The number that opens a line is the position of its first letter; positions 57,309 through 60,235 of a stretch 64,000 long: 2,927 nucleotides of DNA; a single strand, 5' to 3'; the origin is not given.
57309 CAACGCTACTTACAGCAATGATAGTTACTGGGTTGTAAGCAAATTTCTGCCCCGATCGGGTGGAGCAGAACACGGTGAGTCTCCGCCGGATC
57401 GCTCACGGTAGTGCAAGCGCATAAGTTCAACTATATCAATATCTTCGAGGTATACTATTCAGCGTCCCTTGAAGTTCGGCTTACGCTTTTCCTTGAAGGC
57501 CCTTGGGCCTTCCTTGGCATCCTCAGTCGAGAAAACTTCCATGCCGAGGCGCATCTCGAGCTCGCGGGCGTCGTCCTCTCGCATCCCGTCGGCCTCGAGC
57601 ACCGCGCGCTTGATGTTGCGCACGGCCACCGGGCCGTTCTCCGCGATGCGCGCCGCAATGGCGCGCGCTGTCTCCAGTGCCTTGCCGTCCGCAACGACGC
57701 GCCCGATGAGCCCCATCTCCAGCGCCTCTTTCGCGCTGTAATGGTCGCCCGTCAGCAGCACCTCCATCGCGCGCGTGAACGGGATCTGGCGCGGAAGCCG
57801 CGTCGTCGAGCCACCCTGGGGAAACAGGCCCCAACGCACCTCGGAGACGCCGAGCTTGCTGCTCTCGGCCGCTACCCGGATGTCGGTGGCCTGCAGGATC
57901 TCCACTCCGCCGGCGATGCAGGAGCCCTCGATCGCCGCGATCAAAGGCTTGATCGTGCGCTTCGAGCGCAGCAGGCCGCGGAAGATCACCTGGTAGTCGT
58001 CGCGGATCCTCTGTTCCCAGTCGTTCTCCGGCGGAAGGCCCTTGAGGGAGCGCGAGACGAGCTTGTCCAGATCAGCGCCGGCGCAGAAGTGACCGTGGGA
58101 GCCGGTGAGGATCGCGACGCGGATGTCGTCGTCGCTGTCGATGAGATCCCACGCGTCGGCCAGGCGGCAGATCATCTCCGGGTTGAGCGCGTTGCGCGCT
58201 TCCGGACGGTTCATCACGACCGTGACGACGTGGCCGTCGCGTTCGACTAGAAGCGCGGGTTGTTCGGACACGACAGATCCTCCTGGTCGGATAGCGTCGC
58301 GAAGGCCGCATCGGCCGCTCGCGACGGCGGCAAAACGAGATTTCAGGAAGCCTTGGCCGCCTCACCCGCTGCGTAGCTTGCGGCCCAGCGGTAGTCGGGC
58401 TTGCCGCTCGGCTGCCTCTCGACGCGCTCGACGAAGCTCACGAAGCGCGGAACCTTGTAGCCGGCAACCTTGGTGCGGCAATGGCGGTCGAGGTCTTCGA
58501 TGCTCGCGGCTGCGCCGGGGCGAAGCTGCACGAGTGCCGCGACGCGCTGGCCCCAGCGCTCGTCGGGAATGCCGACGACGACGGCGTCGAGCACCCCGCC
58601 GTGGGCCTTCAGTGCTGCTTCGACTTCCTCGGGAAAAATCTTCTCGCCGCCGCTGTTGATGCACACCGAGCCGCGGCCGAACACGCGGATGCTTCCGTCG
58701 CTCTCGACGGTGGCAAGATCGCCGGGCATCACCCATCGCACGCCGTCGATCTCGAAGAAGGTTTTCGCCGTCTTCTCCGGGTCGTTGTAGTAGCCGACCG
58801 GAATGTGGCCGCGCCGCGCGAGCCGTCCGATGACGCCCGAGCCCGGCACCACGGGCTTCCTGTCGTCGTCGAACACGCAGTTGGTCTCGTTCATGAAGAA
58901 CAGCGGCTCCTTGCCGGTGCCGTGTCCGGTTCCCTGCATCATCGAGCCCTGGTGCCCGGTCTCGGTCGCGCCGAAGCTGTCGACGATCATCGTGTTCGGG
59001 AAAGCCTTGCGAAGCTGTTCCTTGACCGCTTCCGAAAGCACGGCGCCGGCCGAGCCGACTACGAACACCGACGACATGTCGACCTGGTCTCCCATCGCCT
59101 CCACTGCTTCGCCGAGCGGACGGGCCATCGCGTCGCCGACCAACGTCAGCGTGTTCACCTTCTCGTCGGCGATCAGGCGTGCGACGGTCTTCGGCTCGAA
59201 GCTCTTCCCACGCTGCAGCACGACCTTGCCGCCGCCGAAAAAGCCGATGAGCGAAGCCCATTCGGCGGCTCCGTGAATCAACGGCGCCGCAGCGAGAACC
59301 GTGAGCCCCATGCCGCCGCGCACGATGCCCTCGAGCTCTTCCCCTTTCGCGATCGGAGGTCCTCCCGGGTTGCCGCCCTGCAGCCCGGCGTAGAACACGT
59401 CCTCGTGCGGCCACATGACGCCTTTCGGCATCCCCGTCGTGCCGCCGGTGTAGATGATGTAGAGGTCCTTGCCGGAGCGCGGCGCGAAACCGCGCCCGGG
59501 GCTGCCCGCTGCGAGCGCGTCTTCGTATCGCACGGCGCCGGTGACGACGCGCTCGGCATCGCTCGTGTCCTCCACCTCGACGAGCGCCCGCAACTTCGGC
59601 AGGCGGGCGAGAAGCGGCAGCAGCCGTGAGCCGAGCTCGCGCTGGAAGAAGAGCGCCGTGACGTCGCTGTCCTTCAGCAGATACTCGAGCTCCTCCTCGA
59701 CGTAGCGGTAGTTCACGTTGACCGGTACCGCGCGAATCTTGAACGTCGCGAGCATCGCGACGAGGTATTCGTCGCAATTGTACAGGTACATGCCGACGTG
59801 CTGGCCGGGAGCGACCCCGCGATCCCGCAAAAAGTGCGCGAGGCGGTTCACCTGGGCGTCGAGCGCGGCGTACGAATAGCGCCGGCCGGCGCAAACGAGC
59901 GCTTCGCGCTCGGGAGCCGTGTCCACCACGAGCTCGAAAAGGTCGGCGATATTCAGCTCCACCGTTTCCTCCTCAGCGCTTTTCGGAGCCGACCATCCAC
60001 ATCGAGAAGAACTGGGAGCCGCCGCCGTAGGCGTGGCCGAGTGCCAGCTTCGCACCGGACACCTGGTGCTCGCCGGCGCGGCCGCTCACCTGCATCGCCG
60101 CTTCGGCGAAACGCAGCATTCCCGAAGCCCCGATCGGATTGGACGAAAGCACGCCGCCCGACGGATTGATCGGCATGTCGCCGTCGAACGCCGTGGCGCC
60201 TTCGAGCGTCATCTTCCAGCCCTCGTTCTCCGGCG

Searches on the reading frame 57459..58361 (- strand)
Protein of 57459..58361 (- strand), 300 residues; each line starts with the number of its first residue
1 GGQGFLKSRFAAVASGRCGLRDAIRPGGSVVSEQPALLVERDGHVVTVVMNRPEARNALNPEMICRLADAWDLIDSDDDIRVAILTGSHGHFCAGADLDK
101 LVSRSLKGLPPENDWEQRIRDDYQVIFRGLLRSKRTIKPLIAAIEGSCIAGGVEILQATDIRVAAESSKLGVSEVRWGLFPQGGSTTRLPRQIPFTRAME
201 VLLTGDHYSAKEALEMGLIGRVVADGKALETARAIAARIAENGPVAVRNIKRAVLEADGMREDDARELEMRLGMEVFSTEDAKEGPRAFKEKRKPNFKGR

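Call 7: search_protein_families(library=pfam, proteins=[window:57459-58361:-])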
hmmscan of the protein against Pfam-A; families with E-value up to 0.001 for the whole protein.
window:57459-58361:- (300 aa): 2 families
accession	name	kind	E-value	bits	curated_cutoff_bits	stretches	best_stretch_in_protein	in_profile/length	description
PF00378.25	ECH_1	-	1.1e-59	202.3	27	1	42-299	3-250/251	Enoyl-CoA hydratase/isomerase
PF16113.10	ECH_2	-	3.7e-31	109.3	27.2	1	47-230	3-179/335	Enoyl-CoA hydratase/isomerase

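Call 10: search_protein_families(library=ncbifam, proteins=[window:57459-58361:-], max_evalue=0.001)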
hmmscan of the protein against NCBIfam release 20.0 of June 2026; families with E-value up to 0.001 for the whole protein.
window:57459-58361:- (300 aa): 72 families (the best 25 are shown)
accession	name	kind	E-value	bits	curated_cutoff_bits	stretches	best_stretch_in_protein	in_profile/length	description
NF005864.0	PRK07799.1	equivalog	6.1e-109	363.3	316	1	32-300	5-266/266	crotonase/enoyl-CoA hydratase family protein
NF051848.1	EnCoAHydtEchA19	equivalog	2e-103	345.4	400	1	37-300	2-258/258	enoyl-CoA hydratase EchA19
NF006100.0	PRK08252.1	subfamily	5.3e-71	239.2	282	1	35-300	3-254/254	crotonase/enoyl-CoA hydratase family protein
NF005126.0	PRK06563.1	subfamily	6.5e-61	206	261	1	34-300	6-263/263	crotonase/enoyl-CoA hydratase family protein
NF006108.0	PRK08259.1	equivalog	9.3e-58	195.7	273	1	37-291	5-246/256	crotonase/enoyl-CoA hydratase family protein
NF006007.0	PRK08138.1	subfamily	7.8e-56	189.3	355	1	35-300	7-261/261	enoyl-CoA hydratase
NF042430.2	EnCoAhydt_DpgD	equivalog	1.4e-55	188.6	400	1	40-299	2-257/258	enoyl-CoA-hydratase DpgD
NF006699.0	PRK09245.1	subfamily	1.7e-53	181.6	354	1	35-300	3-266/266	crotonase/enoyl-CoA hydratase family protein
NF005802.0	PRK07657.1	equivalog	1e-52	179.3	363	1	42-299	11-259/260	enoyl-CoA hydratase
NF007239.0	PRK09674.1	equivalog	4.5e-52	177.1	371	1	35-300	4-257/257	2,3-dehydroadipyl-CoA hydratase PaaF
NF005803.0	PRK07658.1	equivalog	6.2e-51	173.3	313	1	38-300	5-257/257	enoyl-CoA hydratase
NF004517.0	PRK05862.1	equivalog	7.8e-51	173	396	1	36-299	5-256/257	enoyl-CoA hydratase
NF004475.0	PRK05809.1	subfamily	1e-50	172.7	394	1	37-300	6-260/260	short-chain-enoyl-CoA hydratase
NF046063.1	oxepin_alt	equivalog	3.2e-49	167.7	300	1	37-296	2-254/254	oxepin-CoA hydrolase, alternative type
NF004840.0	PRK06190.1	equivalog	1.4e-48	165.7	253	1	34-278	3-237/260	enoyl-CoA hydratase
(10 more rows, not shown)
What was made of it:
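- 57459..58271 (-): EchA19-like enoyl-CoA hydratase, 270 aa, last clear gene of the operon. The EchA19 equivalog model gives 345 bits against 400 (call 10).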

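Call 35: search_solved_structures(query=window:57459-58268:-, max_evalue=1e-30)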
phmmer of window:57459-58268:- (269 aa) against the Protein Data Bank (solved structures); distinct sequences matched with E-value up to 1e-30: 53.
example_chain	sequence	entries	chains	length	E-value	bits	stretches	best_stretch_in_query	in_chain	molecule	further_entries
4f47_A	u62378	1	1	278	3.1e-84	285.7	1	4-269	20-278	Enoyl-CoA hydratase EchA19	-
6wyi_A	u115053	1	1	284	2.3e-81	276.3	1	4-269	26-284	EchA19, enoyl-CoA hydratase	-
3rsi_A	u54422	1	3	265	1e-70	241.4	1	5-269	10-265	Putative enoyl-CoA hydratase/isomerase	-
3trr_A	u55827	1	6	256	1.1e-53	185.6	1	6-269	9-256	Probable enoyl-CoA hydratase/isomerase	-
6ldz_A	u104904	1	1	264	1.4e-52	182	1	3-268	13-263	Probable enoyl-CoA hydratase EchA1 (Enoyl hydrase) (Unsaturated acyl-CoA hydratase) (Croto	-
5kjp_A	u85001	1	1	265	1.4e-52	182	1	3-268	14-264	Enoyl-CoA hydratase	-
3qxi_A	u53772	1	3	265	4.4e-52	180.3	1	3-268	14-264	Enoyl-CoA hydratase EchA1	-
3r9t_A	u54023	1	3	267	1.1e-43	152.8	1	2-268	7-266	EchA1_1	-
3r9s_A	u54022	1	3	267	1.6e-43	152.3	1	2-268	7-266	Carnitinyl-CoA dehydratase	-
5zai_A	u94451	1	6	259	4e-43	151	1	8-269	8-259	3-hydroxypropionyl-coenzyme A dehydratase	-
9qwv_A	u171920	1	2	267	8.3e-43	149.9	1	4-268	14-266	Enoyl-CoA hydratase, mitochondrial, putative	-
3r0o_A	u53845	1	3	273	1.7e-42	149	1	4-269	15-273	Carnitinyl-CoA dehydratase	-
5jbx_A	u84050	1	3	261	3e-42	148.1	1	4-269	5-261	3-hydroxybutyryl-CoA dehydratase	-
5jbw_A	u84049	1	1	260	3e-42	148.1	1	4-269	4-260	3-hydroxybutyryl-CoA dehydratase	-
3r9q_A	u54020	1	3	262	2.7e-40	141.7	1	3-254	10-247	enoyl-coA hydratase/isomerase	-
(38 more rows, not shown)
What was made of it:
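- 57459..58271 (-): The best PDB hits are named EchA19 (4f47, 6wyi), E 3e-84 and 2e-81 (call 35).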

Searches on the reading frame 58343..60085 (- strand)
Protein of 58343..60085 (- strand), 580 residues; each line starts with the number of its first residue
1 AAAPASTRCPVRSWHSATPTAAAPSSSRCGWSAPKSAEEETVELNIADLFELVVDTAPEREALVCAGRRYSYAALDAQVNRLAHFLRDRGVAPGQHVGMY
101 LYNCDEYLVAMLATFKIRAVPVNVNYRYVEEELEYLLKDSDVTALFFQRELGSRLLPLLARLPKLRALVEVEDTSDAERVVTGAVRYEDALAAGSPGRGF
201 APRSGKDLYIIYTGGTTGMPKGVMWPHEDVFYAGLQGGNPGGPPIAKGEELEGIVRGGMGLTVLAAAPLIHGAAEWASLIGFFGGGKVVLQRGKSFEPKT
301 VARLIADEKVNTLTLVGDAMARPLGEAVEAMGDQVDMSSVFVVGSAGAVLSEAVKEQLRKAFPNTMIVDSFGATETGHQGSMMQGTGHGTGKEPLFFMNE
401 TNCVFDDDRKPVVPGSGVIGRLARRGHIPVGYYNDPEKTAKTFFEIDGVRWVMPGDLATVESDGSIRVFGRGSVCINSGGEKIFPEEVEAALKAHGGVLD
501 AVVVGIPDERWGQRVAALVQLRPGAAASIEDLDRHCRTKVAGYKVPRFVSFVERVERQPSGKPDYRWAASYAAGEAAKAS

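Call 7: search_protein_families(library=pfam, proteins=[window:58343-60085:-])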
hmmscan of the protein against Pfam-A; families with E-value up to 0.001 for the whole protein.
window:58343-60085:- (580 aa): 2 families
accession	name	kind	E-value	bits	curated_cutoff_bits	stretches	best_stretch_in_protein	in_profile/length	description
PF00501.34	AMP-binding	-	9.2e-62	209.5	29.9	1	53-427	4-377/384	AMP-binding enzyme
PF13193.12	AMP-binding_C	-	8.6e-19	68.7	24.5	1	487-562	1-76/76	AMP-binding enzyme C-terminal domain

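Call 10: search_protein_families(library=ncbifam, proteins=[window:58343-60085:-], max_evalue=0.001)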
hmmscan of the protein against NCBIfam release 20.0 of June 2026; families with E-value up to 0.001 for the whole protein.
window:58343-60085:- (580 aa): 98 families (the best 25 are shown)
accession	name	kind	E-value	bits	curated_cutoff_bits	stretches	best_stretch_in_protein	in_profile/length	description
NF005863.0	PRK07798.1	subfamily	1.9e-215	716.5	543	1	42-578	2-537/540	acyl-CoA synthetase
NF004837.0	PRK06187.1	subfamily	6.9e-96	321.6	476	1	40-564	4-514/531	long-chain-fatty-acid--CoA ligase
NF006182.0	PRK08316.1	subfamily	4.3e-67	226.8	663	1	42-562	9-507/523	fatty acyl-CoA synthetase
NF009233.0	PRK12583.1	subfamily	5.2e-64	216.6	832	1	44-562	18-540/558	fatty acid CoA ligase family protein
NF006181.0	PRK08314.1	subfamily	1.6e-63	214.8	705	1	43-567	23-549/563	long-chain-fatty-acid--CoA ligase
NF052269.1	Staph_lig_FadD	equivalog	4.1e-60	203.5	650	1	66-566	24-487/499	long-chain-fatty-acid--CoA ligase FadD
NF005307.0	PRK06839.1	equivalog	2.7e-56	191.2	748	1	55-562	13-483/496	o-succinylbenzoate--CoA ligase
NF004797.0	PRK06145.1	equivalog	4.2e-55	187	850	1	46-562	4-485/499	acyl-CoA synthetase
NF005801.1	PRK07656.1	equivalog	1e-54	186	657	1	48-562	5-493/500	FadD3 family acyl-CoA ligase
NF004511.1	PRK05852.1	equivalog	1.2e-54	185.9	650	1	46-557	1-489/505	FadD7 family fatty acid--CoA ligase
NF052580.1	Str24CoAsynCasG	equivalog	2.2e-53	181.4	750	1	58-562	54-540/548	steroid-24-oyl-CoA synthetase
NF004822.0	PRK06178.1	equivalog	3.3e-53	181.2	782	1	34-554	27-549/571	acyl-CoA synthetase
NF009071.0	PRK12406.1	subfamily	1.1e-52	179.2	701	1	62-562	5-492/510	acyl-CoA synthetase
TIGR03098.1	ligase_PEP_1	hypoth_equivalog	1.1e-52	179.2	592.35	1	47-567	3-513/517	acyl-CoA ligase (AMP-forming), exosortase A system-associated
NF005676.0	PRK07470.1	equivalog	3.2e-52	177.9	774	1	41-562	17-519/544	acyl-CoA synthetase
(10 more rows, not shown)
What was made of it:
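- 58343..59962 (-): Acyl-CoA synthetase, PRK07798 type (FadD19-like), 539 aa. NCBIfam NF005863 gives 716 bits against a cut-off of 543, and it has AMP-binding domains (calls 7, 10).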

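Call 59: search_solved_structures(query=window:58343-59962:-, max_evalue=1e-40)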
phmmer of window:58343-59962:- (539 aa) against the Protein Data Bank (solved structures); distinct sequences matched with E-value up to 1e-40: 0.
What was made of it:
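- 58343..59962 (-): No close solved structure exists (call 59).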
